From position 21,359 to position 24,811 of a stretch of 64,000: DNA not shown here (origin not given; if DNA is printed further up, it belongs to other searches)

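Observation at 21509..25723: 1050-aa secreted protein of unknown fold plus a membrane-anchored chaperone-like gene placed directly at the head of the pilus locus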

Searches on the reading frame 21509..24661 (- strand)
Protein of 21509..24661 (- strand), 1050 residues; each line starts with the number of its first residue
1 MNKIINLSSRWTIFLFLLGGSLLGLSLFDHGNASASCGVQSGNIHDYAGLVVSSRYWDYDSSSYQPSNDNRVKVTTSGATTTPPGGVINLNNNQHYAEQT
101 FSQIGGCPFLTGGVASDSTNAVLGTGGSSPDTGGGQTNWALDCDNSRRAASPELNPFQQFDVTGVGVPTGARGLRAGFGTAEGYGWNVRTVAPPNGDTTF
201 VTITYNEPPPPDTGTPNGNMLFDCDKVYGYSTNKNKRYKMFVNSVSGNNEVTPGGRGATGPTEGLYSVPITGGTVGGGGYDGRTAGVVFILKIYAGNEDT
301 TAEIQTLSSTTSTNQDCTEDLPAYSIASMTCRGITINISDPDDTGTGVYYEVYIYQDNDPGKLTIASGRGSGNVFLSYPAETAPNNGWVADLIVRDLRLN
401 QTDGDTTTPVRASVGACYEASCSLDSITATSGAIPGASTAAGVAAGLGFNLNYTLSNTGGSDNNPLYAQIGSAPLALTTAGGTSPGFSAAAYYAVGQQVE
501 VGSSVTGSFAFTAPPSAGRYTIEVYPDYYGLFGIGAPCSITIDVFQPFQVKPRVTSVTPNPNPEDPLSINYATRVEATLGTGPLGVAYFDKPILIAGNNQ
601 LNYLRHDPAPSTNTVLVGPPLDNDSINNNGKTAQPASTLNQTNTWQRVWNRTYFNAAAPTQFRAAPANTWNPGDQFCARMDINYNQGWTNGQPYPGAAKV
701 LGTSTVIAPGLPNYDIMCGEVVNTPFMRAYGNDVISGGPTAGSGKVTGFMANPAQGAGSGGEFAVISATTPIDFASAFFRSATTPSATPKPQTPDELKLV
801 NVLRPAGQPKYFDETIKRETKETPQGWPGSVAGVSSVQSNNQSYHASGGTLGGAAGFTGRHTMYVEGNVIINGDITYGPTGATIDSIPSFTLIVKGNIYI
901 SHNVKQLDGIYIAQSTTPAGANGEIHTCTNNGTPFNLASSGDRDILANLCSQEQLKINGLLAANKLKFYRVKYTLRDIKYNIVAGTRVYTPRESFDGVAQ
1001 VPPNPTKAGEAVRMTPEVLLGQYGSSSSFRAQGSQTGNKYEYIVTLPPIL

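Call 6: search_protein_families(library=pfam, proteins=[window:21509-24661:-], max_evalue=0.1)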
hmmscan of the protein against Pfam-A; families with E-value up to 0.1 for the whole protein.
window:21509-24661:- (1050 aa): 0 families

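Call 7: search_protein_families(library=ncbifam, proteins=[window:21509-24661:-], max_evalue=0.1)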
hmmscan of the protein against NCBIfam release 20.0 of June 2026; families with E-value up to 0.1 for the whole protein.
window:21509-24661:- (1050 aa): 0 families

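Call 8: find_homologous_proteins(query=window:21509-24661:-)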
Query window:21509-24661:- (1050 aa): 3 proteins with E <= 0.001 among 8000 candidates.
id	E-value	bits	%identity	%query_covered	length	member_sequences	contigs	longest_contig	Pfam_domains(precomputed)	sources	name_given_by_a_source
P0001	0.0e+0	2397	100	100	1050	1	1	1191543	-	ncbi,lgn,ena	-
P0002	8.1e-61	224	30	99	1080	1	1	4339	-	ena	-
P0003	5.6e-56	208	49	19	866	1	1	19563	-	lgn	-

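Call 9: search_solved_structures(query=window:21509-24661:-, max_evalue=10)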
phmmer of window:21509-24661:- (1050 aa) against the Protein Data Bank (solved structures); distinct sequences matched with E-value up to 10: 0.

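Call 12: find_encoding_contigs(protein=P0003, flank=10000)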
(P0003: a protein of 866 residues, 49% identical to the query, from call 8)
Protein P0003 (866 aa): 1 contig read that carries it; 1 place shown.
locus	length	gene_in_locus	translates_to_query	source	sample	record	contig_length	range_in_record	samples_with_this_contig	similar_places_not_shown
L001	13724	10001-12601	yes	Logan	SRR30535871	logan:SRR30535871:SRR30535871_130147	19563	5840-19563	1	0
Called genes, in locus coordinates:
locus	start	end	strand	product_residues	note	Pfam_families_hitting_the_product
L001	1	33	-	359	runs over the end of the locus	PF01926:MMR_HSR1, PF02421:FeoB_N, PF06071:YchF-GTPase_C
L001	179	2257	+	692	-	PF04536:TPM_phosphatase (faint)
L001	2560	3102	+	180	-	-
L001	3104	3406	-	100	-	-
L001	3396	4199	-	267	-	PF20582:UPF0758_N, PF04002:RadC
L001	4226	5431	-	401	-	PF13472:Lipase_GDSL_2 (weak)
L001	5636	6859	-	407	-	-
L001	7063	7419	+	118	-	-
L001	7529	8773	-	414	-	-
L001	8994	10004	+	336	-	-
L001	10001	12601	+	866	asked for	-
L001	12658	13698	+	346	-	PF25216:Volactin (faint), PF11104:PilM_2, PF05134:T2SSL (faint), PF14450:FtsA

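Call 13: find_encoding_contigs(protein=P0002, flank=10000)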
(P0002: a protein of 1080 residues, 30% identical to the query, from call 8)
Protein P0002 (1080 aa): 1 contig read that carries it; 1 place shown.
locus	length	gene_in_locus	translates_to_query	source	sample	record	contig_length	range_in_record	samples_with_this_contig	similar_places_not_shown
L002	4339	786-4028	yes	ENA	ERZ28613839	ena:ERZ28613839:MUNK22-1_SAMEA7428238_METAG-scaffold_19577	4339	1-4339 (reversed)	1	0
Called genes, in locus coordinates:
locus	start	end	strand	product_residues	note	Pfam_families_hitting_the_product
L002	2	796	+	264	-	?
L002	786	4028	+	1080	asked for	-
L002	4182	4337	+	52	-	?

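Call 19: find_related_loci(query=A1, collection=genome_contigs, flank=10000)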
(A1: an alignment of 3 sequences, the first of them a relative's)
Query A1 (1050 aa) in genome_contigs; peptide patterns used: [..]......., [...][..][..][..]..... (x = any residue, [..] = any of these).
17 stretches matched a pattern; 3 encode a relative of the query (tblastn E <= 1e-3); 3 distinct loci.
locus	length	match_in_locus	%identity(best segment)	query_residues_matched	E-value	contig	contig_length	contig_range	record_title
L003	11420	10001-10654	49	13-216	4e-49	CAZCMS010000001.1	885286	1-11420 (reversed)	MAG TPA_asm: uncultured Candidatus Saccharibacteria bacterium isolate SRP193066_co1_124 genome assembly, contig: NODE_5_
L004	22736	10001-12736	38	4-1050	8e-40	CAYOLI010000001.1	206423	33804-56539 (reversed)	MAG TPA_asm: uncultured Candidatus Saccharibacteria bacterium isolate SRP135725_co1_35 genome assembly, contig: NODE_12_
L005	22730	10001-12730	44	13-1050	1e-32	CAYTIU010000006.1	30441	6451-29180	MAG TPA_asm: uncultured Candidatus Saccharibacteria bacterium isolate SRP344714_co1_297 genome assembly, contig: NODE_29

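Call 23: search_protein_families(library=pfam, proteins=[L005:12827-14011:+, L005:14086-15336:+, L005:15391-17001:+, L005:17761-18975:-, L005:19010-20071:+, L005:20061-21197:+, L005:8970-9956:+, L005:7370-8776:-, L005:6402-7349:+, L004:8282-9058:+], max_evalue=0.01)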
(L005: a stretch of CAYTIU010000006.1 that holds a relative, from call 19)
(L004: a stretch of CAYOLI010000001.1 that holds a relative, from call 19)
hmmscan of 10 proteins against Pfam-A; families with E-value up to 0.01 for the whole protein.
L005:12827-14011:+ (394 aa): 5 families
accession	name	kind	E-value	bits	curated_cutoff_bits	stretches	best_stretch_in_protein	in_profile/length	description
PF05257.22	CHAP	-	6.8e-12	46.2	26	1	298-378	2-81/81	CHAP domain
PF24568.1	CC_PcsB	-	0.00096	19.4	27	1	109-178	4-74/75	Peptidoglycan hydrolase PcsB, coiled-coil domain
PF25621.1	PhiKZ_gp244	-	0.0025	18.4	27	0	85-147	8-70/116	Bacteriophage PhiKZ capsid decoration protein gp244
PF24319.2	DUF7491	-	0.0036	18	30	1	49-111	1-63/90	Coiled-coil region of unknown function (DUF7491)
PF12097.14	DUF3573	-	0.0088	15.4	26.6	1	58-130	25-102/383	Protein of unknown function (DUF3573)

L005:14086-15336:+ (416 aa): 6 families
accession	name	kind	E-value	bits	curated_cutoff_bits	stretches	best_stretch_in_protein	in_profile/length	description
PF03572.23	Peptidase_S41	-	4.1e-53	179.8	24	1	229-391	1-164/165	Peptidase family S41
PF17820.7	PDZ_6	-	1.8e-11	44.1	27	1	146-201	1-54/54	PDZ domain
PF00595.29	PDZ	-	8.3e-11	42.6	23.2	1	131-199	12-80/81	PDZ domain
PF13180.12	PDZ_2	-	6.4e-08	33.2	27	1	132-206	2-74/80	PDZ domain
PF22694.1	CtpB_N-like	-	1.6e-06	28.9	27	1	59-116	26-83/85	Activating protease CtpB N-terminal domain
PF25145.1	NfeD1b_N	-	0.0063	16.6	40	0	244-283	17-55/189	NfeD1b, N-terminal domain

L005:15391-17001:+ (536 aa): 4 families
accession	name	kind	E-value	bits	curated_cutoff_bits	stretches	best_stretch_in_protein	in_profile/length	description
PF06418.20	CTP_synth_N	-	7.1e-112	373.5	26.1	1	7-269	1-265/265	CTP synthase N-terminus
PF00117.34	GATase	-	3.4e-39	134.9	22.8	1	307-528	4-189/190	Glutamine amidotransferase class-I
PF07722.19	Peptidase_C26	-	7.6e-06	26.3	20.5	1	368-511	96-219/219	Peptidase C26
PF01656.29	CbiA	-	2.9e-05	24.5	25.4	1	17-112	8-93/125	CobQ/CobB/MinD/ParA nucleotide binding domain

L005:17761-18975:- (404 aa): 5 families
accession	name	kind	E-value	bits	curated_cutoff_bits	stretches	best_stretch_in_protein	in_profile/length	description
PF01170.24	UPF0020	-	4.7e-10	39.9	22.3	1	193-254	8-95/197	RMKL-like, methyltransferase domain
PF13847.12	Methyltransf_31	-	1.9e-05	24.8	27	1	215-350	5-113/145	Methyltransferase domain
PF01555.25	N6_N4_Mtase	-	4e-05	24.1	26.7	1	197-252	166-220/221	DNA methylase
PF11599.14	AviRa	-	6.1e-05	23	25.7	1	214-261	52-103/232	RRNA methyltransferase AviRa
PF13649.12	Methyltransf_25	-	0.0042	18.2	27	0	222-263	6-49/97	Methyltransferase domain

L005:19010-20071:+ (353 aa): 1 family
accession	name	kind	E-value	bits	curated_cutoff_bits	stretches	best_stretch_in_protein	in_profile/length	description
PF03706.18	LPG_synthase_TM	-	1.8e-25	90.5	33.4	1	19-333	6-302/302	Lysylphosphatidylglycerol synthase TM region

L005:20061-21197:+ (378 aa): 3 families
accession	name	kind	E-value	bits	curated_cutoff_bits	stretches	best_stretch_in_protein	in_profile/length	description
PF02601.20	Exonuc_VII_L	-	1.1e-69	235.8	35.9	2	120-294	1-174/315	Exonuclease VII, large subunit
PF13742.12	tRNA_anti_2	-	1.1e-14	54.8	27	1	8-96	1-94/95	OB-fold nucleic acid binding domain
PF01336.31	tRNA_anti-codon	-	3.1e-05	24.2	27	1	28-97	1-73/75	OB-fold nucleic acid binding domain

L005:8970-9956:+ (328 aa): 0 families

L005:7370-8776:- (468 aa): 1 family
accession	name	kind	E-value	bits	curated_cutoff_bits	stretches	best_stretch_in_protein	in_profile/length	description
PF05257.22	CHAP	-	0.00039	21.3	26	1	191-265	10-81/81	CHAP domain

L005:6402-7349:+ (315 aa): 2 families
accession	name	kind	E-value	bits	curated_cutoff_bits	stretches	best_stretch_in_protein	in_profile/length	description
PF18075.7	FtsX_ECD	-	2.7e-20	73.2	23.5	1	62-148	2-89/96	FtsX extracellular domain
PF02687.27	FtsX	-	2.7e-14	53.7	25.5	1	186-310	3-118/120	FtsX-like permease C-terminal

L004:8282-9058:+ (258 aa): 0 families

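Call 34: search_protein_representatives(alignment_id=A1)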
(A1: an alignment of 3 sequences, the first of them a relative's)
Query: 3 sequences, 1028 profile positions. Proteins with E-value up to 0.001 (for the whole library): 3300; up to 1e-10: 2804; up to 1e-30: 1372. The best 150 are listed.
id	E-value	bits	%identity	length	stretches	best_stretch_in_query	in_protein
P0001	0.0e+00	1635.6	-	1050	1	12-1028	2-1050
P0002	0.0e+00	1572.2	-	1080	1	1-1028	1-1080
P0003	0.0e+00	1184.0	-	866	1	1-1028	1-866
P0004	8.2e-179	613.5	-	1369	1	198-1028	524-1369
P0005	3.6e-147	508.7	-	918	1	14-1028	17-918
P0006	7.5e-132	458.0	-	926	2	17-425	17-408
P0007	1.8e-112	393.9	-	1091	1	228-1028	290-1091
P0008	1.3e-109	384.4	-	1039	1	29-1028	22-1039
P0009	2.4e-108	380.2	-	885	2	557-1028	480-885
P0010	1.0e-103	364.9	-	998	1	8-1028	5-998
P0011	1.3e-102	361.2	-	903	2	429-1028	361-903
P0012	2.2e-102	360.5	-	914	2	414-1028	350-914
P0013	1.6e-99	351.0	-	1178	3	535-1028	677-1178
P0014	8.4e-99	348.6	-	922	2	389-1028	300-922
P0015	1.4e-97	344.6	-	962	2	421-1028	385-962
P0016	5.6e-97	342.6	-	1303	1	212-1028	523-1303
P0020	6.1e-92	325.9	-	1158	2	16-959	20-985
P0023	1.5e-89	317.9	-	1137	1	412-1028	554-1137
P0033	6.3e-82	292.7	-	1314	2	208-964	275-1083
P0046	6.4e-75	269.5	-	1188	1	417-1028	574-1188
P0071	5.7e-70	253.2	-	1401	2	331-960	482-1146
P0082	3.7e-68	247.2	-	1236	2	325-959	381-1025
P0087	2.8e-67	244.2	-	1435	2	324-960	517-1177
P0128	2.3e-62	227.9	-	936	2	613-1025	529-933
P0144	1.2e-60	222.3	-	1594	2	215-975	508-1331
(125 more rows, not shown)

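Call 38: search_protein_families(library=pfam, proteins=[P0004, P0013, P0016, P0020, P0033, P0087, P0144], max_evalue=0.01)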
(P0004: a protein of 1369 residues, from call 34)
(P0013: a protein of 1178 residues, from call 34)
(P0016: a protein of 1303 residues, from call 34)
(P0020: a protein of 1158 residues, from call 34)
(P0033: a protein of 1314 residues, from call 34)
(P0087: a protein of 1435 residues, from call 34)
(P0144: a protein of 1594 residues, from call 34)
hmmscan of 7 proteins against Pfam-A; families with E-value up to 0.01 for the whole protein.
P0004 (1369 aa): 1 family
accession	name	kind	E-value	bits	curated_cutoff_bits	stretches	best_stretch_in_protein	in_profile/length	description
PF13624.11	SurA_N_3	-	1.2e-06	28.8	27.2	1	27-121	9-114/162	SurA-like N-terminal domain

P0013 (1178 aa): 0 families

P0016 (1303 aa): 0 families

P0020 (1158 aa): 0 families

P0033 (1314 aa): 1 family
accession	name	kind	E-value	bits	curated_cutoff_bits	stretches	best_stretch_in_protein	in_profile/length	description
PF07705.17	CARDB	-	0.008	16.8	22.7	0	524-620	7-87/101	CARDB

P0087 (1435 aa): 0 families

P0144 (1594 aa): 0 families

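Call 45: find_homologous_proteins(query=A2, max_evalue=1e-10)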
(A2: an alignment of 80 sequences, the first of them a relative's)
Query A2 (80 sequences) (1050 aa, profile of the alignment): 3 proteins with E <= 1e-10 among 8000 candidates.
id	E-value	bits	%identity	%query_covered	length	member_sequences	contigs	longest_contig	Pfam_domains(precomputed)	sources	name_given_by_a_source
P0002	3.1e-185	637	30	99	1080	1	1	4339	-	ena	-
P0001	4.1e-155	537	100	100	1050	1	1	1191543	-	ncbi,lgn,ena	-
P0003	4.8e-109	385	49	19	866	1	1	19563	-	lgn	-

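Call 59: predict_structure(alignment_id=A2)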
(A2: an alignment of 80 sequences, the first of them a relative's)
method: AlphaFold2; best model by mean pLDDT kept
length: 1050 residues; sequences in the alignment: 80
mean_pLDDT: 67.8   pTM: 0.52
mean pLDDT of the five models: 67.8, 66.5, 63.7, 62.4, 62.4
residues with pLDDT >= 90: 243; 70-90: 312; 50-70: 182; < 50: 313
segments of 3 or more residues with pLDDT < 50: 1-8, 29-40, 44-46, 105-320, 399-403, 621-639, 659-666, 695-702, 802-805, 1025-1050
pLDDT, mean of each block of 10 residues (from residue 1): 44 81 66 35 50 62 64 67 67 75 47 42 39 35 39 43 42 30 34 39 32 33 27 35 35 35 30 30 39 42 44 34 81 87 78 77 72 84 77 68 59 90 93 75 90 95 92 93 62 94 95 92 94 93 92 90 83 88 91 84 76 57 40 44 54 54 55 88 90 55 62 88 90 74 77 80 84 84 59 66 59 88 68 87 92 93 94 93 88 95 95 87 91 71 66 92 91 83 60 64 78 88 55 40 37
secondary structure, 60 per line:
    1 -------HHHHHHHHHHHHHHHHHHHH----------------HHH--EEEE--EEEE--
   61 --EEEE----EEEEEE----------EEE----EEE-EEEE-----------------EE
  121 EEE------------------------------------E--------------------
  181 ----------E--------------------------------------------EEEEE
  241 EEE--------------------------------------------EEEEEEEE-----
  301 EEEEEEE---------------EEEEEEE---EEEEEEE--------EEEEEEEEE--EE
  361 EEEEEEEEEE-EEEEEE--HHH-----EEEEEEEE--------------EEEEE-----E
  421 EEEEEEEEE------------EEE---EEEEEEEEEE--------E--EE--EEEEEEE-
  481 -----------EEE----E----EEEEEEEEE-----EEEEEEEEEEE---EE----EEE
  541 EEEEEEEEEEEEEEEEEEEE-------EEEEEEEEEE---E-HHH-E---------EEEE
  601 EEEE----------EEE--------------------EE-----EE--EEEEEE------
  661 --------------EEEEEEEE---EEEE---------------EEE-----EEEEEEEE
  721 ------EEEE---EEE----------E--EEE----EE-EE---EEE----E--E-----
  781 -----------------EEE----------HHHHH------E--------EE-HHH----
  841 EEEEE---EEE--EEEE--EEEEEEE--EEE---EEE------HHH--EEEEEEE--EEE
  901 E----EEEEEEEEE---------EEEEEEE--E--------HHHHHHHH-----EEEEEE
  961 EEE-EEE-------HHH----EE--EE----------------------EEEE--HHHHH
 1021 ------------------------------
elements in order (helices of 4 or more, strands of 3 or more residues): H8-27 E49-52 E55-58 E63-66 E71-76 E87-89 E94-96 E98-101 E119-123 E236-243 E288-295 E301-307 E323-329 E333-339 E348-356 E359-370 E372-377 E388-395 E410-414 E420-429 E442-444 E448-457 E473-479 E492-494 E504-512 E518-528 E538-560 E568-577 E597-604 E615-617 E649-654 E675-682 E686-689 E705-707 E713-720 E727-730 E734-736 E750-752 E765-767 E798-800 H811-815 E841-845 E849-851 E854-857 E860-866 E869-871 E875-877 E889-895 E898-901 E906-914 E924-930 H942-949 E955-963 E965-967 E1010-1013 H1016-1020
